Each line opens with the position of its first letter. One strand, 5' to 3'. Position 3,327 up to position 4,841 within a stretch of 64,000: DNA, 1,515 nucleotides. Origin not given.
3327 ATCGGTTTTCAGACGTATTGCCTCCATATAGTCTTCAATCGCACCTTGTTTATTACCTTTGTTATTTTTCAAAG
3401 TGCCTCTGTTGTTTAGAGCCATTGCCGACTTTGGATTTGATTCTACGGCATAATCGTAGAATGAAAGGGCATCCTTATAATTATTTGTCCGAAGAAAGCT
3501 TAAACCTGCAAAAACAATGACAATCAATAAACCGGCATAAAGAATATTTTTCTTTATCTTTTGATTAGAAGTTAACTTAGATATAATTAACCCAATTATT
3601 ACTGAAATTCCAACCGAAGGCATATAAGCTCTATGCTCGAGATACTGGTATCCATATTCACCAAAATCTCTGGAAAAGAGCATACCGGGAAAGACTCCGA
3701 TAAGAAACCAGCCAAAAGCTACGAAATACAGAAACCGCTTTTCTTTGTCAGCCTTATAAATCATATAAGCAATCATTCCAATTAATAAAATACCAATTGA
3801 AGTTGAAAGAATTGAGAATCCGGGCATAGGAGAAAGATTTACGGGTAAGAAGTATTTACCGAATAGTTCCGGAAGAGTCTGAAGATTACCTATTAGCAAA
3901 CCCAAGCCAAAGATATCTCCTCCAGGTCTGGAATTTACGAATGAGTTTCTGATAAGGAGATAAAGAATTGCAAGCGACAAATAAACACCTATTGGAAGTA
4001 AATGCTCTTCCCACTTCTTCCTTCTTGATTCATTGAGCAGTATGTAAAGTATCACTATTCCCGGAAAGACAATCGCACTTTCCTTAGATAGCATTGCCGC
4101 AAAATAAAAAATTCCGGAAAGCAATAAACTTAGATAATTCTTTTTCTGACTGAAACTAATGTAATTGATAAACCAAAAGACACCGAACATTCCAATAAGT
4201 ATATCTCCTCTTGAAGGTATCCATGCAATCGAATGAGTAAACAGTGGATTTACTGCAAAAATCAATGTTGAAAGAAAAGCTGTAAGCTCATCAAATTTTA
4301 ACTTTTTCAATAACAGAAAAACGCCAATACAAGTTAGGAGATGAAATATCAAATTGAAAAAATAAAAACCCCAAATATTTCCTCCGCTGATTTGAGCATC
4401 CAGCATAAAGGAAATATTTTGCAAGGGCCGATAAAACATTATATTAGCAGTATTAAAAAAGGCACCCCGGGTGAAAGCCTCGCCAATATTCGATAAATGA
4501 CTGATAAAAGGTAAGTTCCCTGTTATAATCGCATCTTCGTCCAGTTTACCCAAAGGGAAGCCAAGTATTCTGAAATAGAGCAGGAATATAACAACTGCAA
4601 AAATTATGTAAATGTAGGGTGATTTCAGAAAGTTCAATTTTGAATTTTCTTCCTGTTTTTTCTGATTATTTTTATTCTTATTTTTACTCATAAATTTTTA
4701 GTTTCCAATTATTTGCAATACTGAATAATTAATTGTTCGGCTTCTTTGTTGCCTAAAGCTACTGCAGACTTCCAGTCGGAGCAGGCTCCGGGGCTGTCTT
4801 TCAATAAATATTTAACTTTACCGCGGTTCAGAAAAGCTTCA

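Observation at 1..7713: Operon-like run: T9SS-secreted beta-propeller, then three tandem TMTC/PMT-like GT-C glycosyltransferase-TPR paralogs, then a GT2. This is a candidate protein O-glycosylation module.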

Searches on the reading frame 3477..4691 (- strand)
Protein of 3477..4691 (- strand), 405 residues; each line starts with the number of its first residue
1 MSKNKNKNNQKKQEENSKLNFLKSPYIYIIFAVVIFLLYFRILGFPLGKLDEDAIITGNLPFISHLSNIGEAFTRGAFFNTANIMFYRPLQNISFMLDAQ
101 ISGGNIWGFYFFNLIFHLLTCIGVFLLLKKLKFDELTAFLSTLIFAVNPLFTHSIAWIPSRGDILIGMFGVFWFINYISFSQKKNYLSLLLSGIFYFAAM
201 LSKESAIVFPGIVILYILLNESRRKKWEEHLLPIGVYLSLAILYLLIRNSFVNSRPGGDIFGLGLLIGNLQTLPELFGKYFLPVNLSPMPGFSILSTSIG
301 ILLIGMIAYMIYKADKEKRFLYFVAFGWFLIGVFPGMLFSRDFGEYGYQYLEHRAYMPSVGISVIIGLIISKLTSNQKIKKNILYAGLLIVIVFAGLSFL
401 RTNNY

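Call 13: search_solved_structures(query=window:3477-4691:-, max_evalue=10, show_alignments=3)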
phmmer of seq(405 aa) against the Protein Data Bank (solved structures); distinct sequences matched with E-value up to 10: 0.

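Call 15: find_homologous_proteins(query=window:3477-4691:-, max_evalue=0.001)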
Query seq(405 aa) (405 aa): 154 proteins with E <= 0.001 among 8000 candidates; the best 120 are listed.
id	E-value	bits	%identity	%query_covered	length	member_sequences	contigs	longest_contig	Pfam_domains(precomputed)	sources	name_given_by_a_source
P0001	6.6e-259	877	100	100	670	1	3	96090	PF13431.13,PF23914.2,PF13414.13,PF02366.25,PF12569.15,PF13428.13,PF13374.13,PF14559.13,PF13371.13,PF00515.35,PF13424.13,PF21033.5,PF13432.13,PF13181.13,PF01239.29,PF07719.24,PF13174.13,PF13231.13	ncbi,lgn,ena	-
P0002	5.7e-150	518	58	96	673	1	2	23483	PF13431.13,PF25062.2,PF13414.13,PF13428.13,PF14559.13,PF25575.1,PF13371.13,PF00515.35,PF13424.13,PF21033.5,PF13432.13,PF13181.13,PF01239.29,PF07719.24,PF13174.13,PF13231.13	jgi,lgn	-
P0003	2.2e-125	437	51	100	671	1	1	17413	PF13431.13,PF25062.2,PF13414.13,PF13428.13,PF13374.13,PF14559.13,PF10516.16,PF13371.13,PF00515.35,PF12895.14,PF13424.13,PF21033.5,PF13432.13,PF13181.13,PF07719.24,PF13174.13,PF13231.13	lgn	-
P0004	3.6e-81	292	38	100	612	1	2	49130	PF14559.13,PF13431.13,PF13414.13,PF13371.13,PF00515.35,PF13424.13,PF13432.13,PF13428.13,PF13181.13,PF07719.24,PF13231.13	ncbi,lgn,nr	ncbi:MAG: tetratricopeptide repeat protein [Bacteroidetes bacterium]|nr:tetratricopeptide repeat pro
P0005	1.2e-80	290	39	95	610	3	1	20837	PF14559.13,PF13431.13,PF13414.13,PF13371.13,PF00515.35,PF13424.13,PF13432.13,PF13428.13,PF13181.13,PF07719.24,PF13231.13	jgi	jgi:tetratricopeptide (TPR) repeat protein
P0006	5.7e-80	288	37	95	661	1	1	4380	PF14559.13,PF13431.13,PF13414.13,PF13371.13,PF00515.35,PF13424.13,PF13432.13,PF13181.13,PF07719.24,PF13231.13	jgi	jgi:protein O-mannosyl-transferase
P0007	3.3e-79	285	41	100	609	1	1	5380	PF13431.13,PF13414.13,PF13371.13,PF00515.35,PF13432.13,PF13181.13,PF07719.24,PF13231.13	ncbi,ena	ncbi:MAG: glycosyltransferase family 39 protein [Bacteroidota bacterium]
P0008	4.1e-79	285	38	100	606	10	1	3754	PF13431.13,PF13414.13,PF13371.13,PF00515.35,PF13424.13,PF13432.13,PF13181.13,PF07719.24,PF13231.13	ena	-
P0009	6.7e-79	284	39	100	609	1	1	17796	PF14559.13,PF13431.13,PF13414.13,PF13371.13,PF00515.35,PF13424.13,PF13432.13,PF13181.13,PF07719.24,PF13231.13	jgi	jgi:tetratricopeptide (TPR) repeat protein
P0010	1.9e-78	283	40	100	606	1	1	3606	PF13431.13,PF13414.13,PF13428.13,PF14559.13,PF25575.1,PF13371.13,PF00515.35,PF12895.14,PF13424.13,PF13432.13,PF13181.13,PF07719.24,PF13174.13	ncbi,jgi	jgi:tetratricopeptide (TPR) repeat protein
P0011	3.4e-78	282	36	98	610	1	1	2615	PF14559.13,PF13431.13,PF13414.13,PF13371.13,PF00515.35,PF13424.13,PF13432.13,PF13428.13,PF13181.13,PF07719.24,PF13231.13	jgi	jgi:protein O-mannosyl-transferase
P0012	3.7e-78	282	38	99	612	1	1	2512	PF14559.13,PF13431.13,PF13414.13,PF13371.13,PF00515.35,PF13424.13,PF13432.13,PF13428.13,PF13181.13,PF07719.24,PF13231.13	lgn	-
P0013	8.0e-78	281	38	88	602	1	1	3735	PF13431.13,PF13414.13,PF13371.13,PF00515.35,PF13432.13,PF13181.13,PF07719.24,PF13231.13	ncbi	-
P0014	2.3e-77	279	42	88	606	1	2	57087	PF13431.13,PF13414.13,PF13371.13,PF00515.35,PF13424.13,PF13432.13,PF13181.13,PF07719.24,PF13231.13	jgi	jgi:tetratricopeptide (TPR) repeat protein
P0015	2.3e-76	276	41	89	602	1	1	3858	PF13431.13,PF13414.13,PF13428.13,PF14559.13,PF25575.1,PF13371.13,PF00515.35,PF13424.13,PF21033.5,PF13432.13,PF13181.13,PF07719.24,PF13174.13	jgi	jgi:tetratricopeptide (TPR) repeat protein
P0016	2.1e-75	273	38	97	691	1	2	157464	PF13431.13,PF23914.2,PF13414.13,PF13176.13,PF12569.15,PF13428.13,PF13374.13,PF14559.13,PF24575.2,PF13371.13,PF00515.35,PF13424.13,PF21033.5,PF13432.13,PF13181.13,PF01239.29,PF07719.24,PF13174.13,PF13231.13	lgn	-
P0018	3.7e-74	269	37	99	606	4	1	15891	PF13431.13,PF23914.2,PF13414.13,PF13428.13,PF14559.13,PF13371.13,PF00515.35,PF13424.13,PF13432.13,PF13181.13,PF07719.24,PF13231.13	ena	-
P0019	7.0e-74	268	39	100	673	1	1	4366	PF14559.13,PF13431.13,PF13414.13,PF13371.13,PF00515.35,PF13424.13,PF13432.13,PF13428.13,PF13181.13,PF07719.24,PF13231.13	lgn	-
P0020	5.9e-73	265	37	92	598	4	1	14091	PF13431.13,PF13414.13,PF13371.13,PF00515.35,PF13432.13,PF13428.13,PF13181.13,PF07719.24,PF13231.13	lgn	-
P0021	2.6e-72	262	34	100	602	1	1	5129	PF13431.13,PF13414.13,PF13371.13,PF00515.35,PF13432.13,PF13428.13,PF13181.13,PF07719.24,PF13231.13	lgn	-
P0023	4.4e-70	255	38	88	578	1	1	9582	PF14559.13,PF13431.13,PF13414.13,PF13371.13,PF00515.35,PF13424.13,PF13432.13,PF13181.13,PF07719.24,PF13231.13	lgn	-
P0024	4.5e-70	255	40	97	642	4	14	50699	PF14559.13,PF13431.13,PF13414.13,PF13371.13,PF00515.35,PF13432.13,PF13181.13,PF07719.24,PF13174.13,PF13231.13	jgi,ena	jgi:tetratricopeptide (TPR) repeat protein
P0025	1.6e-69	253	38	93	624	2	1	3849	PF13431.13,PF13414.13,PF13428.13,PF14559.13,PF13371.13,PF00515.35,PF13424.13,PF13432.13,PF13181.13,PF07719.24,PF13174.13,PF13231.13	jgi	jgi:Tfp pilus assembly protein PilF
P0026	1.0e-68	251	35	88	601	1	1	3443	PF13431.13,PF13414.13,PF13371.13,PF00515.35,PF13181.13,PF07719.24,PF13231.13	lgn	-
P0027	8.0e-68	248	34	98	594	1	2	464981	PF13431.13,PF13414.13,PF13371.13,PF00515.35,PF13181.13,PF07719.24,PF13231.13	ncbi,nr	ncbi:MAG: glycosyltransferase family 39 protein [Candidatus Kapabacteria bacterium]|nr:glycosyltrans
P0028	1.0e-67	247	45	71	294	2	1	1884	PF13231.13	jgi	-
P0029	1.6e-67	247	35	100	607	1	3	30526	PF13431.13,PF13414.13,PF00515.35,PF13432.13,PF07719.24,PF13231.13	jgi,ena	-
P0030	1.8e-67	247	35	100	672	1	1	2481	PF14559.13,PF13431.13,PF13414.13,PF13371.13,PF00515.35,PF13424.13,PF13432.13,PF13428.13,PF13181.13,PF07719.24,PF13231.13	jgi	jgi:tetratricopeptide (TPR) repeat protein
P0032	3.1e-65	239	36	97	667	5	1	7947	PF03704.24,PF13431.13,PF13414.13,PF13428.13,PF13374.13,PF14559.13,PF13371.13,PF00515.35,PF13424.13,PF21033.5,PF13432.13,PF13181.13,PF07719.24,PF13174.13,PF13231.13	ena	-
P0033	1.1e-64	237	39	93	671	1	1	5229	PF14559.13,PF13431.13,PF13414.13,PF13371.13,PF00515.35,PF13424.13,PF13432.13,PF13428.13,PF13181.13,PF07719.24,PF13231.13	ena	-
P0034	1.5e-64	237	36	87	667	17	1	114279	PF13431.13,PF13414.13,PF13371.13,PF00515.35,PF13424.13,PF13432.13,PF13181.13,PF07719.24,PF13231.13,PF13374.13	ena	-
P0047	4.6e-57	212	32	100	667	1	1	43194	PF13431.13,PF13414.13,PF13428.13,PF13374.13,PF14559.13,PF00515.35,PF13424.13,PF21033.5,PF13432.13,PF13181.13,PF07719.24,PF13231.13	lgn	-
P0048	1.2e-56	211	38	71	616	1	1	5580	PF25063.1,PF13431.13,PF23914.2,PF13414.13,PF12569.15,PF13428.13,PF13374.13,PF14559.13,PF13371.13,PF00515.35,PF12895.14,PF13424.13,PF21033.5,PF13432.13,PF13181.13,PF07719.24,PF13174.13,PF13231.13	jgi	jgi:Flp pilus assembly protein TadD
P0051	3.7e-56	209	36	94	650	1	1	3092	PF14559.13,PF13431.13,PF13414.13,PF13424.13,PF13428.13,PF13181.13,PF07719.24,PF13231.13,PF13374.13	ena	-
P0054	2.8e-53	200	30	89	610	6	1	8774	PF13431.13,PF13414.13,PF13176.13,PF13428.13,PF14559.13,PF13371.13,PF00515.35,PF12895.14,PF13424.13,PF13432.13,PF13181.13,PF07719.24,PF13174.13,PF13231.13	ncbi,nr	ncbi:MAG TPA: hypothetical protein DCZ59_09200 [Bacteroidetes bacterium]|nr:hypothetical protein [Ba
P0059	7.4e-53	198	28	89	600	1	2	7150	PF13431.13,PF13414.13,PF13176.13,PF13428.13,PF14559.13,PF13371.13,PF00515.35,PF12895.14,PF13424.13,PF13432.13,PF13181.13,PF07719.24,PF13174.13,PF13231.13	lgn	-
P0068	4.1e-49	186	34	83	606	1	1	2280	PF13431.13,PF13414.13,PF13428.13,PF13374.13,PF14559.13,PF13371.13,PF00515.35,PF13424.13,PF13432.13,PF13181.13,PF07719.24,PF13231.13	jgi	-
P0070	1.2e-48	185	32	100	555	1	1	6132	PF13431.13,PF13414.13,PF13371.13,PF00515.35,PF13424.13,PF21033.5,PF13432.13,PF13181.13,PF07719.24,PF13231.13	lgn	-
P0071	1.8e-48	184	34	89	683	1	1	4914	PF14853.13,PF13431.13,PF13414.13,PF13428.13,PF13371.13,PF00515.35,PF13424.13,PF21033.5,PF13432.13,PF13181.13,PF07719.24,PF13174.13,PF13231.13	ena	-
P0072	6.1e-47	179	30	95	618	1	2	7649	PF13431.13,PF13414.13,PF13176.13,PF12569.15,PF13428.13,PF13374.13,PF14559.13,PF13371.13,PF00515.35,PF13424.13,PF13432.13,PF13181.13,PF01239.29,PF07719.24,PF13231.13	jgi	-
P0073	6.7e-47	179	30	94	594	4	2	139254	PF14559.13,PF13431.13,PF23914.2,PF13414.13,PF00515.35,PF13432.13,PF13428.13,PF13181.13,PF07719.24,PF13231.13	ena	-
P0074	1.5e-45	174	32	88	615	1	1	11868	PF13431.13,PF13414.13,PF13428.13,PF13374.13,PF14559.13,PF13371.13,PF00515.35,PF13424.13,PF13432.13,PF13181.13,PF01239.29,PF07719.24,PF13174.13,PF13231.13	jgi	jgi:tetratricopeptide (TPR) repeat protein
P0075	1.5e-45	174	32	99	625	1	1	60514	PF13431.13,PF13414.13,PF13371.13,PF00515.35,PF13424.13,PF13432.13,PF13181.13,PF07719.24,PF13231.13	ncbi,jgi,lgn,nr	ncbi:MAG: tetratricopeptide repeat protein [Bacteroidales bacterium]|jgi:tetratricopeptide (TPR) rep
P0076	6.8e-45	172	34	81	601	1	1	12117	PF13431.13,PF13414.13,PF13428.13,PF14559.13,PF13371.13,PF00515.35,PF13424.13,PF13432.13,PF13181.13,PF01239.29,PF07719.24,PF13174.13,PF13231.13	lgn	-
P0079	6.6e-43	166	31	93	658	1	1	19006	PF13431.13,PF25062.2,PF13414.13,PF13428.13,PF13374.13,PF14559.13,PF13371.13,PF00515.35,PF13424.13,PF21033.5,PF13432.13,PF13181.13,PF07719.24,PF13174.13,PF13231.13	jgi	jgi:protein O-mannosyl-transferase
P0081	2.0e-42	164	35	77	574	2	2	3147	PF14559.13,PF13431.13,PF13414.13,PF13371.13,PF00515.35,PF13424.13,PF13432.13,PF13428.13,PF13181.13,PF07719.24,PF13231.13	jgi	-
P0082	1.7e-39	154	31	93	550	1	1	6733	PF13431.13,PF23914.2,PF13414.13,PF13428.13,PF13374.13,PF14559.13,PF00515.35,PF13424.13,PF13432.13,PF13181.13,PF07719.24,PF13231.13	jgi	jgi:hypothetical protein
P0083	1.2e-34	138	34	81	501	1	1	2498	PF13431.13,PF13414.13,PF13176.13,PF13428.13,PF13374.13,PF07721.21,PF14559.13,PF00515.35,PF13424.13,PF13432.13,PF13181.13,PF07719.24,PF13231.13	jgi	jgi:hypothetical protein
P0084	5.9e-31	126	32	98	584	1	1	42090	PF13431.13,PF13414.13,PF13176.13,PF13428.13,PF13374.13,PF14559.13,PF00515.35,PF13424.13,PF13432.13,PF13181.13,PF07719.24,PF13174.13,PF13231.13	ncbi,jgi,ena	ncbi:MAG: tetratricopeptide repeat protein [Candidatus Paceibacterota bacterium]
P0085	2.3e-30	124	30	94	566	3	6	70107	PF13431.13,PF13414.13,PF13176.13,PF13428.13,PF14559.13,PF13371.13,PF00515.35,PF13424.13,PF13432.13,PF13181.13,PF07719.24,PF13231.13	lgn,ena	-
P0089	8.7e-19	86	29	79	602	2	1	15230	PF13431.13,PF23914.2,PF13414.13,PF13176.13,PF13428.13,PF13374.13,PF14559.13,PF00515.35,PF13424.13,PF21033.5,PF13432.13,PF13181.13,PF07719.24,PF13174.13,PF13231.13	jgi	jgi:tetratricopeptide (TPR) repeat protein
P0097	4.6e-14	71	26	90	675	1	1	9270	PF13414.13,PF12569.15,PF13374.13,PF24575.2,PF25068.3,PF00515.35,PF13424.13,PF07719.24,PF13174.13,PF13231.13,PF25063.1,PF13431.13,PF23914.2,PF25062.2,PF25058.2,PF13176.13,PF13428.13,PF25064.2,PF14559.13,PF13371.13,PF22860.3,PF12895.14,PF21033.5,PF13432.13,PF13181.13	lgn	-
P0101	2.2e-12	65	27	85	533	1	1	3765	PF13431.13,PF13414.13,PF13428.13,PF13374.13,PF14559.13,PF13371.13,PF00515.35,PF13424.13,PF13432.13,PF13181.13,PF07719.24,PF13231.13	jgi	-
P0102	4.1e-12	64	27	61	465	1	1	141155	PF13231.13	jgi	jgi:hypothetical protein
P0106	9.2e-11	60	33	38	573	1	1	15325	PF14559.13,PF10300.16,PF13428.13,PF13231.13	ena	-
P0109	2.1e-10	59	31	31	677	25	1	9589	PF13431.13,PF23914.2,PF13414.13,PF13428.13,PF14559.13,PF25575.1,PF13371.13,PF00515.35,PF13424.13,PF13432.13,PF13181.13,PF07719.24,PF13231.13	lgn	-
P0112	6.0e-10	57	26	91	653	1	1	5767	PF13431.13,PF23914.2,PF13414.13,PF13428.13,PF13374.13,PF14559.13,PF13371.13,PF00515.35,PF13424.13,PF21033.5,PF13432.13,PF13181.13,PF07719.24,PF13174.13,PF13231.13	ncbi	ncbi:MAG: tetratricopeptide repeat protein [Bacteroidia bacterium]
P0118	4.9e-9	54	27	98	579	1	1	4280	PF00515.35,PF12895.14,PF13424.13,PF13432.13,PF13428.13,PF13181.13,PF07719.24,PF13231.13,PF13374.13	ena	-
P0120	8.1e-9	53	27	88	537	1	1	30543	PF13431.13,PF08409.17,PF00515.35,PF13181.13,PF13231.13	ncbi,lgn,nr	ncbi:MAG: glycosyltransferase family 39 protein [Candidatus Parcubacteria bacterium]|nr:glycosyltran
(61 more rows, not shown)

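Call 16: find_encoding_contigs(protein=P0001, flank=10000, max_places=4)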
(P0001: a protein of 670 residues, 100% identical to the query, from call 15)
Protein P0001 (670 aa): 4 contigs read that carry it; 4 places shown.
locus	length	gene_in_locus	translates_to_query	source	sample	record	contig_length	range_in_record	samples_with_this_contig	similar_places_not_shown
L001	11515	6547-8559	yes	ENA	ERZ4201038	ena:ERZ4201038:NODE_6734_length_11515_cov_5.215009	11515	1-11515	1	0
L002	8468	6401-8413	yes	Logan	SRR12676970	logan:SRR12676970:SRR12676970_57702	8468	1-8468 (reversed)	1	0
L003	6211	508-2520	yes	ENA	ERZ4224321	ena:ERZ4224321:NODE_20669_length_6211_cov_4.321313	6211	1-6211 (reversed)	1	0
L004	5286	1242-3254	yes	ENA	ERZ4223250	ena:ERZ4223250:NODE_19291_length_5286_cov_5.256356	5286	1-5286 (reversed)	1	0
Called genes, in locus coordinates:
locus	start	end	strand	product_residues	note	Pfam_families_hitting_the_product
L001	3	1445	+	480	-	?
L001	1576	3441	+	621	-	PF13424:TPR_12 (faint), PF07719:TPR_2 (faint), PF06580:His_kinase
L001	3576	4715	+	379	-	-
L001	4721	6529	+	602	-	PF13231:PMT_2, PF14559:TPR_19 (faint), PF13181:TPR_8 (faint), PF13371:TPR_9 (faint), PF13431:TPR_17 (faint), PF13414:TPR_11 (weak), PF00515:TPR_1 (weak), PF13414:TPR_11 (weak), +6 more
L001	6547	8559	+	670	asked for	PF13231:PMT_2, PF13414:TPR_11 (weak), PF13424:TPR_12 (weak), PF00515:TPR_1 (weak), PF13181:TPR_8 (weak), PF00515:TPR_1, PF13371:TPR_9 (weak), PF13414:TPR_11, +13 more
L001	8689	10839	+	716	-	PF13424:TPR_12 (weak), PF25063:ARM_TT21_C (weak), PF14559:TPR_19 (weak), PF25063:ARM_TT21_C (weak), PF00515:TPR_1 (weak), PF13181:TPR_8 (weak), PF23914:TPR_CcmH_CycH, PF13414:TPR_11, +10 more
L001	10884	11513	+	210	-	?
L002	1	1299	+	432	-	?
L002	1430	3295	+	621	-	PF13424:TPR_12 (faint), PF07719:TPR_2 (faint), PF06580:His_kinase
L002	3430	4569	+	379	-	-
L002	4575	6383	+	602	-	PF13231:PMT_2, PF14559:TPR_19 (faint), PF13181:TPR_8 (faint), PF13371:TPR_9 (faint), PF13431:TPR_17 (faint), PF13414:TPR_11 (weak), PF00515:TPR_1 (weak), PF13414:TPR_11 (weak), +6 more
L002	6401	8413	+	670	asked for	PF13231:PMT_2, PF13414:TPR_11 (weak), PF13424:TPR_12 (weak), PF00515:TPR_1 (weak), PF13181:TPR_8 (weak), PF00515:TPR_1, PF13371:TPR_9 (weak), PF13414:TPR_11, +13 more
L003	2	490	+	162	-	?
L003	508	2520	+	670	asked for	PF13231:PMT_2, PF13414:TPR_11 (weak), PF13424:TPR_12 (weak), PF00515:TPR_1 (weak), PF13181:TPR_8 (weak), PF00515:TPR_1, PF13371:TPR_9 (weak), PF13414:TPR_11, +13 more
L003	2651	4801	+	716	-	PF13424:TPR_12 (weak), PF25063:ARM_TT21_C (weak), PF14559:TPR_19 (weak), PF25063:ARM_TT21_C (weak), PF00515:TPR_1 (weak), PF13181:TPR_8 (weak), PF23914:TPR_CcmH_CycH, PF13414:TPR_11, +10 more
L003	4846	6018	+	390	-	PF13506:Glyco_transf_21, PF13641:Glyco_tranf_2_3, PF00535:Glycos_transf_2, PF10111:Glyco_tranf_2_2 (weak)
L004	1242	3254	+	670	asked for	PF13231:PMT_2, PF13414:TPR_11 (weak), PF13424:TPR_12 (weak), PF00515:TPR_1 (weak), PF13181:TPR_8 (weak), PF00515:TPR_1, PF13371:TPR_9 (weak), PF13414:TPR_11, +13 more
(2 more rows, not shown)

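Call 19: search_protein_families(library=ncbifam, proteins=[L003:4846-6018:+], max_evalue=0.001)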
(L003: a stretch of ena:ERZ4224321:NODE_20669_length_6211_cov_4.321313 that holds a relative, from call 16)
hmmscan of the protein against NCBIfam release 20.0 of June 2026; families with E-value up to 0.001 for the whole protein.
L003:4846-6018:+ (390 aa): 19 families
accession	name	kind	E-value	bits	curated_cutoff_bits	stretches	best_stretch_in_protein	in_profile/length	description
TIGR03937.1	PgaC_IcaA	equivalog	2.2e-15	56.6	422.3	1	19-154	17-150/407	poly-beta-1,6-N-acetyl-D-glucosamine synthase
TIGR03111.1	glyc2_xrt_Gpos1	hypoth_equivalog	1.5e-14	53.7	363.95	1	6-158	4-160/439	TIGR03111 family XrtG-associated glycosyltransferase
NF050050.1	ProtGlycPglI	equivalog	2.8e-11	43.3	500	1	48-151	2-105/306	GalNAc(5)-diNAcBac-PP-undecaprenol beta-1,3-glucosyltransferase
TIGR03472.1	HpnI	equivalog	4.6e-11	42.2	310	1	15-163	8-160/373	bacteriohopanetetrol glucosamine biosynthesis glycosyltransferase HpnI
NF038299.1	EPS_HpsN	equivalog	2.1e-10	40.1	425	1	48-164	1-117/317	hormogonium polysaccharide biosynthesis glycosyltransferase HpsN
NF047683.1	TeichurnBiosyTuaG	equivalog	2.4e-10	40.5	400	1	46-172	4-129/252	teichuronic acid biosynthesis protein TuaG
TIGR04242.1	nodulat_NodC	equivalog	2.6e-10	39.9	550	1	38-167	38-169/395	chitooligosaccharide synthase NodC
TIGR03965.1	mycofact_glyco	equivalog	4.9e-10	38.9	280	1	34-167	61-192/467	mycofactocin biosynthesis glycosyltransferase MftF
TIGR04283.1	glyco_like_mftF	equivalog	7.9e-10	38.7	182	1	50-154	1-97/221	TIGR04283 family arsenosugar biosynthesis glycosyltransferase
NF041875.1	EPS_EpsD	equivalog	1.1e-08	34.8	370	1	51-147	2-97/325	exopolysaccharide biosynthesis glycosyltransferase EpsD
NF007482.0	PRK10073.1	equivalog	3.9e-08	32.7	423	1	47-149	5-105/334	glycosyltransferase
NF047588.1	GlcsyltransPgfSStrep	equivalog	6.7e-08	32.1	500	1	50-143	3-99/308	glycosyltransferase PgfS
TIGR03469.1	HpnB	hypoth_equivalog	2.4e-07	30.1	379.25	1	42-106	38-101/386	hopene-associated glycosyltransferase HpnB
NF008558.0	PRK11498.1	equivalog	4.6e-06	24.8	992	1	4-156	235-379/872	UDP-forming cellulose synthase catalytic subunit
TIGR03030.1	CelA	equivalog_domain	4.6e-05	21.6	699.1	1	15-155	90-254/714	UDP-forming cellulose synthase catalytic subunit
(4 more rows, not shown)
